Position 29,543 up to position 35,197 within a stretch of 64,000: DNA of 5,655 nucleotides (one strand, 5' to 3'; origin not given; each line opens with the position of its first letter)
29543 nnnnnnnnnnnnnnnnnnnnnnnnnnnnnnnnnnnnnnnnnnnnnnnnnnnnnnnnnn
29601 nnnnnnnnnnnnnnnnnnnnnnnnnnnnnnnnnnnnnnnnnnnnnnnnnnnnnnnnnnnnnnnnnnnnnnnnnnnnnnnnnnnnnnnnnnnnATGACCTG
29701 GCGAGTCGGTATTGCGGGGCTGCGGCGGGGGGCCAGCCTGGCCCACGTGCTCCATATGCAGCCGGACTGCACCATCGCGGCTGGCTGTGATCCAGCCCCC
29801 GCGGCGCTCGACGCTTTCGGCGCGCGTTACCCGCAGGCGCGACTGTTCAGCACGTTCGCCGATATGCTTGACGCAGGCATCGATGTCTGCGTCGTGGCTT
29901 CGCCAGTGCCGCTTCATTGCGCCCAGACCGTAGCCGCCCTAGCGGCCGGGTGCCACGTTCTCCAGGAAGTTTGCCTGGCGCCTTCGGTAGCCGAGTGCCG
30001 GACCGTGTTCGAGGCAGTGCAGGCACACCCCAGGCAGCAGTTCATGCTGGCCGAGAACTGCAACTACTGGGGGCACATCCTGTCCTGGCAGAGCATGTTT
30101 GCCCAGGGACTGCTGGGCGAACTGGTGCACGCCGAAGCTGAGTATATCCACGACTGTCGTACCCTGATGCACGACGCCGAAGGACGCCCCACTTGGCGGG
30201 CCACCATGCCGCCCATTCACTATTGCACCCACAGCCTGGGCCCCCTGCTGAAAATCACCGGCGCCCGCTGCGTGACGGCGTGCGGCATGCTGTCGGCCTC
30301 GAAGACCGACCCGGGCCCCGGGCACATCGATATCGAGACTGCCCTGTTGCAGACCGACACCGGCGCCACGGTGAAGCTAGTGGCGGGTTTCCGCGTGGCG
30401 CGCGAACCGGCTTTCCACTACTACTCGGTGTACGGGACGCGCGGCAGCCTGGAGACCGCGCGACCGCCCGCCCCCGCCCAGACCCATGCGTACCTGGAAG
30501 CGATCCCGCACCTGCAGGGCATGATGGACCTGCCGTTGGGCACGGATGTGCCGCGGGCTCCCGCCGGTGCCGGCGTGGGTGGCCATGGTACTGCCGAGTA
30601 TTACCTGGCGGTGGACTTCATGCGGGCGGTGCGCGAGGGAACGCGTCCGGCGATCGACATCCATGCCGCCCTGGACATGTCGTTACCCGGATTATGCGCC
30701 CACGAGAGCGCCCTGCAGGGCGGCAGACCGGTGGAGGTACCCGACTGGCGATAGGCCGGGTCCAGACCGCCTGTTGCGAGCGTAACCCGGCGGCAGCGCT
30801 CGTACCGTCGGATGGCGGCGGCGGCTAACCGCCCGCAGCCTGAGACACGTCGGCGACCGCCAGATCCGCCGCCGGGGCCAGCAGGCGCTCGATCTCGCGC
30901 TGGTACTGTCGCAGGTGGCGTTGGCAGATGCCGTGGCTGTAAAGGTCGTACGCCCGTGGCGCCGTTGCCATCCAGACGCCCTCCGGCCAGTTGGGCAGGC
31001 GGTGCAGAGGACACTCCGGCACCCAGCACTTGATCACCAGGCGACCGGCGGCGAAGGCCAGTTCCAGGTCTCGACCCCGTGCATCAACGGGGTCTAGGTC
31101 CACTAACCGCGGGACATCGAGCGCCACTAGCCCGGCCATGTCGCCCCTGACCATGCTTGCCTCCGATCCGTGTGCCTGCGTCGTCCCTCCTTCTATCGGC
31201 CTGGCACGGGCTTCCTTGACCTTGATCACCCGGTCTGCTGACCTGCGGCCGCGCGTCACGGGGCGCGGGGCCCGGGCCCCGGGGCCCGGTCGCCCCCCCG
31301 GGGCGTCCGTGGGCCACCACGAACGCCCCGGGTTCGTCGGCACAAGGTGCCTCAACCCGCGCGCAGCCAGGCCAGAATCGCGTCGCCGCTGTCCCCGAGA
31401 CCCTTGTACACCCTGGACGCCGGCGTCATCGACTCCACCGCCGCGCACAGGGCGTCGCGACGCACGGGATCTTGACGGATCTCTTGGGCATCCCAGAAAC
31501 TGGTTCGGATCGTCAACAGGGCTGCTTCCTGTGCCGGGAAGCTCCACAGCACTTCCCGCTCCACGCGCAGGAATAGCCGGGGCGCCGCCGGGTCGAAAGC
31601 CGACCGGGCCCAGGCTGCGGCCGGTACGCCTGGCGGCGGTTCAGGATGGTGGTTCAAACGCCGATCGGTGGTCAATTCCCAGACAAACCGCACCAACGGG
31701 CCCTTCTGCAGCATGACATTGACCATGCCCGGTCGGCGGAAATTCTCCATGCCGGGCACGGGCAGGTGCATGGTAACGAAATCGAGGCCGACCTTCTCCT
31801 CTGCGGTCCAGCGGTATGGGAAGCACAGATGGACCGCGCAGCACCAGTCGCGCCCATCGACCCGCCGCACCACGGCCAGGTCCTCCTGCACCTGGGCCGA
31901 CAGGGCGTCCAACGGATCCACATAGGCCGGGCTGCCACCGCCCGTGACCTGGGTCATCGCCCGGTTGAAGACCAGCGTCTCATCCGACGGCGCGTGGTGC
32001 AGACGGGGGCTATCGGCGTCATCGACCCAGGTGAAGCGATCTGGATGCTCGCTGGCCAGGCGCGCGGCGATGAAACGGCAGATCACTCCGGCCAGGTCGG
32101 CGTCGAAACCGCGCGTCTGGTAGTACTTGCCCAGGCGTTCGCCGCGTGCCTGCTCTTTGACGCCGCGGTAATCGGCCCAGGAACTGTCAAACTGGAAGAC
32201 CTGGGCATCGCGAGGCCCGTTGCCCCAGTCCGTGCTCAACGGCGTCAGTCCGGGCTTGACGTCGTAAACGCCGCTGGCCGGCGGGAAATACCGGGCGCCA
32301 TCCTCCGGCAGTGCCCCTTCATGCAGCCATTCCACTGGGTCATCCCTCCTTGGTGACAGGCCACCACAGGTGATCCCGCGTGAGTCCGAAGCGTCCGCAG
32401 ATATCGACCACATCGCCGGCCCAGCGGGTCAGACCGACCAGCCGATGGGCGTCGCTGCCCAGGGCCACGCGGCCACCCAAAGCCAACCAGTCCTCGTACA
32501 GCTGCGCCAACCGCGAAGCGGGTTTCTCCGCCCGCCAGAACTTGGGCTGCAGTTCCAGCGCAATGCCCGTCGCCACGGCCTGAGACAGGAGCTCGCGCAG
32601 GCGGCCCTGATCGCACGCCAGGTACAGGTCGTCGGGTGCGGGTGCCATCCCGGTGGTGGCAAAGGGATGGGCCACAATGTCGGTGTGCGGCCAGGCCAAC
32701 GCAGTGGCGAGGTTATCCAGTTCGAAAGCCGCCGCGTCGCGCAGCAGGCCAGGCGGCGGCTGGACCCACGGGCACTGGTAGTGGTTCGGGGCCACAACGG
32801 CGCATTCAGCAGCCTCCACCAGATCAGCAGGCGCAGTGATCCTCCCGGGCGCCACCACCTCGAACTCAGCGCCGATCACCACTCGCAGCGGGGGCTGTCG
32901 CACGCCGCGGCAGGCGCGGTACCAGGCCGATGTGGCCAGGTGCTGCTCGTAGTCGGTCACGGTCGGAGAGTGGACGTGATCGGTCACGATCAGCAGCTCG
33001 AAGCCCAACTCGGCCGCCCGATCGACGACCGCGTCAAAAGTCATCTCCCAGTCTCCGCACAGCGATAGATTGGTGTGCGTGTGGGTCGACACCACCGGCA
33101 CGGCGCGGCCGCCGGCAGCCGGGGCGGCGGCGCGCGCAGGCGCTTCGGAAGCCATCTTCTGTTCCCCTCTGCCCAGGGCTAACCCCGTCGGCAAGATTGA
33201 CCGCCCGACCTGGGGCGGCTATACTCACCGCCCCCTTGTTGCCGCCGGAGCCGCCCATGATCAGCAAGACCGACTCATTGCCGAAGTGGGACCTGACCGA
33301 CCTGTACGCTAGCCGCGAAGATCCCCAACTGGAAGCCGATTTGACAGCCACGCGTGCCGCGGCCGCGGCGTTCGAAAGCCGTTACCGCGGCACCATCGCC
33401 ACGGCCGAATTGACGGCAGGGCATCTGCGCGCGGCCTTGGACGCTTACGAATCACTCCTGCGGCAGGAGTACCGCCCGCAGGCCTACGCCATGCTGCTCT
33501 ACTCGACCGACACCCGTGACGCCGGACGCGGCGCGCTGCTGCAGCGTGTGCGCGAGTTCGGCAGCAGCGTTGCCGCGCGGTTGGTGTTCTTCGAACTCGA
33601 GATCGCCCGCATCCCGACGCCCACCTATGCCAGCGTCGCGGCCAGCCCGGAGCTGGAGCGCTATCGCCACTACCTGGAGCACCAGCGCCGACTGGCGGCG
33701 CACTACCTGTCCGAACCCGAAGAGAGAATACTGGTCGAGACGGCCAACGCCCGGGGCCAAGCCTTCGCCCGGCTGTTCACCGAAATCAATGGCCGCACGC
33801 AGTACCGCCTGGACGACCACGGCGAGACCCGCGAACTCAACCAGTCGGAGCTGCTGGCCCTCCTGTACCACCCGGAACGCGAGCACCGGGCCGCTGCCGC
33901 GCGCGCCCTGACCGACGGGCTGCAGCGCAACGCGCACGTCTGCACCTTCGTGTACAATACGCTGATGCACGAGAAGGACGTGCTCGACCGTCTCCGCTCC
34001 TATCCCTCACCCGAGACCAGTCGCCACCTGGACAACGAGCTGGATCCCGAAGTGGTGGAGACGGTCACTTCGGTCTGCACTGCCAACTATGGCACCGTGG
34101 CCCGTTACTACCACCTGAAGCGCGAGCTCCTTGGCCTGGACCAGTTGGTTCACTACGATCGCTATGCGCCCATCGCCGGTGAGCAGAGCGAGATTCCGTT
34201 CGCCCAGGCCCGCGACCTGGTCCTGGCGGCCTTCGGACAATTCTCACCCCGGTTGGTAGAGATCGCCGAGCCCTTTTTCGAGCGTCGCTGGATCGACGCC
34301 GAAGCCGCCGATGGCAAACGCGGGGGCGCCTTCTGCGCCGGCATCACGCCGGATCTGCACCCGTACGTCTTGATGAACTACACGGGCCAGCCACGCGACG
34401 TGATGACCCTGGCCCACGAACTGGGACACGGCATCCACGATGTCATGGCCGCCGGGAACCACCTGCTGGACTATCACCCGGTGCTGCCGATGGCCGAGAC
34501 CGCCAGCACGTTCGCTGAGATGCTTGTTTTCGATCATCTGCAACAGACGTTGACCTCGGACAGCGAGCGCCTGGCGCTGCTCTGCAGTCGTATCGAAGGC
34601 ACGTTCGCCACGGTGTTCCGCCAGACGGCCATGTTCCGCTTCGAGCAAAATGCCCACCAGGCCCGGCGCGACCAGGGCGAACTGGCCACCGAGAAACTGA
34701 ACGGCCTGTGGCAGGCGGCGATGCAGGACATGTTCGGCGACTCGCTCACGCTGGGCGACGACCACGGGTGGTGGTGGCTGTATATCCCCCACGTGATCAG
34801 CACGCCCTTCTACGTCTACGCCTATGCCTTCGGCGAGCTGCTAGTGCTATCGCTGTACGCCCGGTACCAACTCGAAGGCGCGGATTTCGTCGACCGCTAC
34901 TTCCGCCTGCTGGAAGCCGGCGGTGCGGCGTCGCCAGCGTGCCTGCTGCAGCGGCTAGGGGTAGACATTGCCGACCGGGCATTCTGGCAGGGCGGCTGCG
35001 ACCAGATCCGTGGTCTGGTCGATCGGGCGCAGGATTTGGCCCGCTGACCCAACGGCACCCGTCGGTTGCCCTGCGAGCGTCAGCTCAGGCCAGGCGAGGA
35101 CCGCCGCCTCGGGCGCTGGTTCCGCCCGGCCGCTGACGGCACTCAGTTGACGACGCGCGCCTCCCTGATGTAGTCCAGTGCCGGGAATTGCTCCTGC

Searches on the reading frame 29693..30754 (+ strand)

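Call 21: search_protein_families(library=pfam, proteins=[window:29693-30754:+], max_evalue=0.0001)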
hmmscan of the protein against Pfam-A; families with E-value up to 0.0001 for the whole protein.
window:29693-30754:+ (353 aa): 3 families
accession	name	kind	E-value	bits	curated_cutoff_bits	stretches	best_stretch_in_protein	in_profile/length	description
PF01408.29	GFO_IDH_MocA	-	1.3e-12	48.9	24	1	4-115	2-115/120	Oxidoreductase family, NAD-binding Rossmann fold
PF21252.2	Glyco_hydro_109_C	-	1.3e-08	34.8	27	1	133-190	4-79/187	Glycosyl hydrolase 109, C-terminal domain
PF22725.1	GFO_IDH_MocA_C3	-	1.1e-06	29.1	27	1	133-254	5-124/124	GFO/IDH/MocA C-terminal domain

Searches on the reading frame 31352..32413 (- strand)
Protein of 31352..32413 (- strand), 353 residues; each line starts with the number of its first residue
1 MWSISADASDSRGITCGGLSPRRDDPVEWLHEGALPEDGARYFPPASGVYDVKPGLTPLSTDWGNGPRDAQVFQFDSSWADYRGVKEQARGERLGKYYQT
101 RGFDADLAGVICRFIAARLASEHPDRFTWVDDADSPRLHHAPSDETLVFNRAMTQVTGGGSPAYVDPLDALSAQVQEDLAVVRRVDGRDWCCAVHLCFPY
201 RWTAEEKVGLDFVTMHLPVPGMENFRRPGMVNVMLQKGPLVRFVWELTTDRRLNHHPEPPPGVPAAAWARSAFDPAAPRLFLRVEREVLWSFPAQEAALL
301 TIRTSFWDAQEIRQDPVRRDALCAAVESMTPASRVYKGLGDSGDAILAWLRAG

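Call 21: search_protein_families(library=pfam, proteins=[window:31352-32413:-], max_evalue=0.0001)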
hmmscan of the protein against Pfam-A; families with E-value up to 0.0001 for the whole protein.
window:31352-32413:- (353 aa): 1 family
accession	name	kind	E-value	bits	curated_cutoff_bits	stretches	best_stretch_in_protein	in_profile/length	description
PF11927.14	HODM_asu-like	-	1e-35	123.9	25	1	71-346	9-272/273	Haem-dependent oxidative N-demethylase, alpha subunit-like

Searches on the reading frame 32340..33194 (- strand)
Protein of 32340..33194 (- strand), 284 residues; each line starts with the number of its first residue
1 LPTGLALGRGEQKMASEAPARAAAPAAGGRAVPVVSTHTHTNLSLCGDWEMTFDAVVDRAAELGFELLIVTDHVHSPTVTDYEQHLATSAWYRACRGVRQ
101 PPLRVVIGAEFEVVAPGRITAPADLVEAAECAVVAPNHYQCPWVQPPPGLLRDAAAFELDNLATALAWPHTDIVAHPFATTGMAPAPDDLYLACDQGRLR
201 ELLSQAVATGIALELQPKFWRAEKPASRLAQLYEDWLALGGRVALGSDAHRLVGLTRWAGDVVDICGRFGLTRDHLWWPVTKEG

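Call 21: search_protein_families(library=pfam, proteins=[window:32340-33194:-], max_evalue=0.0001)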
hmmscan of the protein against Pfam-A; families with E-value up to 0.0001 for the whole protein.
window:32340-33194:- (284 aa): 1 family
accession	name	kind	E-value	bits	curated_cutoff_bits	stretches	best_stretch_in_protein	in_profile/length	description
PF02811.25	PHP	-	9.8e-08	32.9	26.4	1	37-125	2-75/164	PHP domain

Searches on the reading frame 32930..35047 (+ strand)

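Call 21: search_protein_families(library=pfam, proteins=[window:32930-35047:+], max_evalue=0.0001)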
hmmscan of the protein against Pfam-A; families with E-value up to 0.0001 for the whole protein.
window:32930-35047:+ (705 aa): 2 families
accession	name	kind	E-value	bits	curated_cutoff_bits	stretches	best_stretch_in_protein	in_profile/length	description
PF01432.26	Peptidase_M3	-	3.1e-43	149.2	27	1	311-687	2-452/457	Peptidase family M3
PF08439.15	Peptidase_M3_N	-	2.4e-14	53.7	25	1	224-290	1-68/70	Oligopeptidase F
